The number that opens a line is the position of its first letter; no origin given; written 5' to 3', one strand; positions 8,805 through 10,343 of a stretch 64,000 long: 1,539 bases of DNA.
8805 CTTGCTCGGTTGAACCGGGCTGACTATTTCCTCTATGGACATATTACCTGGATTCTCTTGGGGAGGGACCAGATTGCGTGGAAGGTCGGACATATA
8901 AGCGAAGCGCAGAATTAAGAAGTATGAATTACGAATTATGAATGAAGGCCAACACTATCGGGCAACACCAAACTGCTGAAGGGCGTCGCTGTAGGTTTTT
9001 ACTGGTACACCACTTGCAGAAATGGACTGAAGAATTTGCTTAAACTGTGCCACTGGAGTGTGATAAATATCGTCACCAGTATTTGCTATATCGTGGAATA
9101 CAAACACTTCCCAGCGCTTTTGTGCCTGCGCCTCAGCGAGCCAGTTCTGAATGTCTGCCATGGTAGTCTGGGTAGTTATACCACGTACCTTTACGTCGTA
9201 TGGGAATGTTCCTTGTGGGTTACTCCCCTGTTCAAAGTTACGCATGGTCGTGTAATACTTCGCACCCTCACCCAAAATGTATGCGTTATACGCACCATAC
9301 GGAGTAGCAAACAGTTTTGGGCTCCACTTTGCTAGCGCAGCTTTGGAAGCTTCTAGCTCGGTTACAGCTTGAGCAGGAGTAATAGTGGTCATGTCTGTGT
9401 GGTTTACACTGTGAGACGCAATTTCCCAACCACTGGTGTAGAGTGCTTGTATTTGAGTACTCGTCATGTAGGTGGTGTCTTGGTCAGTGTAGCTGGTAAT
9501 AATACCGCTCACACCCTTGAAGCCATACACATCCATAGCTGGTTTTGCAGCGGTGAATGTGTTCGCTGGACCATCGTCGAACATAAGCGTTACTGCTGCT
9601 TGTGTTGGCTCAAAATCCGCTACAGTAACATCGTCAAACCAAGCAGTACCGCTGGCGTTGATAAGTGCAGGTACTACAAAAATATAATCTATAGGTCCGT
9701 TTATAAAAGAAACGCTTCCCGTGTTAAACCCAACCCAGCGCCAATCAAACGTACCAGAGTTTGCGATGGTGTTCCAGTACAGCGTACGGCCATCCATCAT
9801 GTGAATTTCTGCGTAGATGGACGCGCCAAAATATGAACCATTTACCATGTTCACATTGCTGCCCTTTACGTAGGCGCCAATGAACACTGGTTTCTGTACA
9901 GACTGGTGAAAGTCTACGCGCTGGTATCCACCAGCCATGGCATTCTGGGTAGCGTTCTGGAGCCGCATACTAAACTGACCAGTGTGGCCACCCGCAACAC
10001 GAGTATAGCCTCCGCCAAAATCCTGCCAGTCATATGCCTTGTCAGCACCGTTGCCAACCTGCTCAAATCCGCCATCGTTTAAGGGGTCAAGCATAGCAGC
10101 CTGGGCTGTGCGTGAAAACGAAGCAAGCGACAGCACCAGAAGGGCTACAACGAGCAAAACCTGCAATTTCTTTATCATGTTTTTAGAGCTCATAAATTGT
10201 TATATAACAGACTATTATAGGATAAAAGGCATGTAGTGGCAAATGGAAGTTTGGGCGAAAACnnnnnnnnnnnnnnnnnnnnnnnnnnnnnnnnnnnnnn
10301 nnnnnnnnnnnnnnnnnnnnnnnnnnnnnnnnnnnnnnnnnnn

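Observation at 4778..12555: Exopolysaccharide synthesis/modification locus: processive GT2 synthase, UXS, two secreted CBM-deacetylases, a standalone paralogous CBM protein and a Cys-rich anchored miniprotein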

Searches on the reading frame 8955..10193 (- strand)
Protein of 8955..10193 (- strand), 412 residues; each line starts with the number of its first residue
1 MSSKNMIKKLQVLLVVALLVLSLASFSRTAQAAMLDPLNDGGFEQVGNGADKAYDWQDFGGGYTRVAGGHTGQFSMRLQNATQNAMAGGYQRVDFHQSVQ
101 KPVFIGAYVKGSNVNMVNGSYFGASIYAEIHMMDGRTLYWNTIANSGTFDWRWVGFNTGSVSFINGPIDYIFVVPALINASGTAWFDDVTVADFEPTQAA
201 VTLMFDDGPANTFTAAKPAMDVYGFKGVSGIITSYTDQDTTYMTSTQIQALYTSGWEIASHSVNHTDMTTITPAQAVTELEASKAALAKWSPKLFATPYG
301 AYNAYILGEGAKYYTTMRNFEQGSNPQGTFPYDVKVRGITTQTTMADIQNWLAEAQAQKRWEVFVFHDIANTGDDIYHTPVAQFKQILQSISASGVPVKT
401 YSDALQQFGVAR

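Call 3: search_protein_families(library=pfam, proteins=[window:8955-10193:-], max_evalue=0.01)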
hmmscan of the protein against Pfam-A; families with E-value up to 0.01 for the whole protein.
window:8955-10193:- (412 aa): 1 family
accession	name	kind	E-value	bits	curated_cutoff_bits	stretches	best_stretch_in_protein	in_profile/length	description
PF01522.26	Polysacc_deac_1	-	1.1e-18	67.9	23.1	1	197-310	5-116/124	Polysaccharide deacetylase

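Call 8: search_protein_families(library=ncbifam, proteins=[window:8955-10193:-], max_evalue=0.01)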
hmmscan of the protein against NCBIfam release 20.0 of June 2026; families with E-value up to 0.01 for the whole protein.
window:8955-10193:- (412 aa): 8 families
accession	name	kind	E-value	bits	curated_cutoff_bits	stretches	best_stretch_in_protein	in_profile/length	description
NF050820.1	PolSacchBiosHfsH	equivalog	8.2e-20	71.5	400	1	195-405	30-245/249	oligosaccharide deacetylase HfsH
TIGR02764.1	spore_ybaN_pdaB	equivalog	7.2e-08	32.4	237.4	1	200-308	7-114/191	polysaccharide deacetylase family sporulation protein PdaB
TIGR04243.1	nodulat_NodB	equivalog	1.1e-06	28.3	240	1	200-312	3-115/197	chitooligosaccharide deacetylase NodB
NF045821.1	PgAcgDacpgdA1_Bac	equivalog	0.00031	19.7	400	1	198-303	87-191/282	peptidoglycan-N-acetylglucosamine deacetylase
TIGR02873.1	spore_ylxY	hypoth_equivalog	0.0014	17.9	391.5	1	248-310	130-195/268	probable sporulation protein, polysaccharide deacetylase family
TIGR02884.1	spore_pdaA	equivalog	0.0019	17.9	298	1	199-307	37-145/224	delta-lactam-biosynthetic de-N-acetylase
TIGR03938.2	deacetyl_PgaB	equivalog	0.003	15.9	321.9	0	199-264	64-144/621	poly-beta-1,6-N-acetyl-D-glucosamine N-deacetylase PgaB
NF045820.1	PgAcgDacpgdA_Strep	equivalog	0.0098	14.7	800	0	198-303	267-371/463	peptidoglycan-N-acetylglucosamine deacetylase PgdA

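Call 76: search_solved_structures(query=window:8955-10193:-, max_evalue=0.001, show_alignments=2)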
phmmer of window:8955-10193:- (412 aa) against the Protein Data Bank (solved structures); distinct sequences matched with E-value up to 0.001: 7.
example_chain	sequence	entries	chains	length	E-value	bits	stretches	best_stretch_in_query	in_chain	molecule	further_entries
2cc0_A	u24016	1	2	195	1.7e-08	37.1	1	201-321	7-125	ACETYL-XYLAN ESTERASE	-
6dq3_A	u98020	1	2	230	6.6e-08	35.1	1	196-308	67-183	Polysaccharide deacetylase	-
7ax7_A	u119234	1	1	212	2.7e-07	33.1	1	200-304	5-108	Endo-1,4-beta-xylanase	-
2c71_A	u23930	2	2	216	1.1e-05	27.9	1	196-298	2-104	GLYCOSIDE HYDROLASE, FAMILY 11:CLOSTRIDIUM CELLULOSOME ENZYME, DOCKERIN TYPE I:POLYSACCHAR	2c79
7y51_A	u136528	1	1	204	0.00016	24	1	199-307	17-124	Predicted xylanase/chitin deacetylase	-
7fbw_A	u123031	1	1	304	0.00031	23.1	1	199-307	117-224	Predicted xylanase/chitin deacetylase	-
6h8l_A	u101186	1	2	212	0.00079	21.7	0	194-305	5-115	Peptidoglycan-N-acetylmuramic acid deacetylase PdaC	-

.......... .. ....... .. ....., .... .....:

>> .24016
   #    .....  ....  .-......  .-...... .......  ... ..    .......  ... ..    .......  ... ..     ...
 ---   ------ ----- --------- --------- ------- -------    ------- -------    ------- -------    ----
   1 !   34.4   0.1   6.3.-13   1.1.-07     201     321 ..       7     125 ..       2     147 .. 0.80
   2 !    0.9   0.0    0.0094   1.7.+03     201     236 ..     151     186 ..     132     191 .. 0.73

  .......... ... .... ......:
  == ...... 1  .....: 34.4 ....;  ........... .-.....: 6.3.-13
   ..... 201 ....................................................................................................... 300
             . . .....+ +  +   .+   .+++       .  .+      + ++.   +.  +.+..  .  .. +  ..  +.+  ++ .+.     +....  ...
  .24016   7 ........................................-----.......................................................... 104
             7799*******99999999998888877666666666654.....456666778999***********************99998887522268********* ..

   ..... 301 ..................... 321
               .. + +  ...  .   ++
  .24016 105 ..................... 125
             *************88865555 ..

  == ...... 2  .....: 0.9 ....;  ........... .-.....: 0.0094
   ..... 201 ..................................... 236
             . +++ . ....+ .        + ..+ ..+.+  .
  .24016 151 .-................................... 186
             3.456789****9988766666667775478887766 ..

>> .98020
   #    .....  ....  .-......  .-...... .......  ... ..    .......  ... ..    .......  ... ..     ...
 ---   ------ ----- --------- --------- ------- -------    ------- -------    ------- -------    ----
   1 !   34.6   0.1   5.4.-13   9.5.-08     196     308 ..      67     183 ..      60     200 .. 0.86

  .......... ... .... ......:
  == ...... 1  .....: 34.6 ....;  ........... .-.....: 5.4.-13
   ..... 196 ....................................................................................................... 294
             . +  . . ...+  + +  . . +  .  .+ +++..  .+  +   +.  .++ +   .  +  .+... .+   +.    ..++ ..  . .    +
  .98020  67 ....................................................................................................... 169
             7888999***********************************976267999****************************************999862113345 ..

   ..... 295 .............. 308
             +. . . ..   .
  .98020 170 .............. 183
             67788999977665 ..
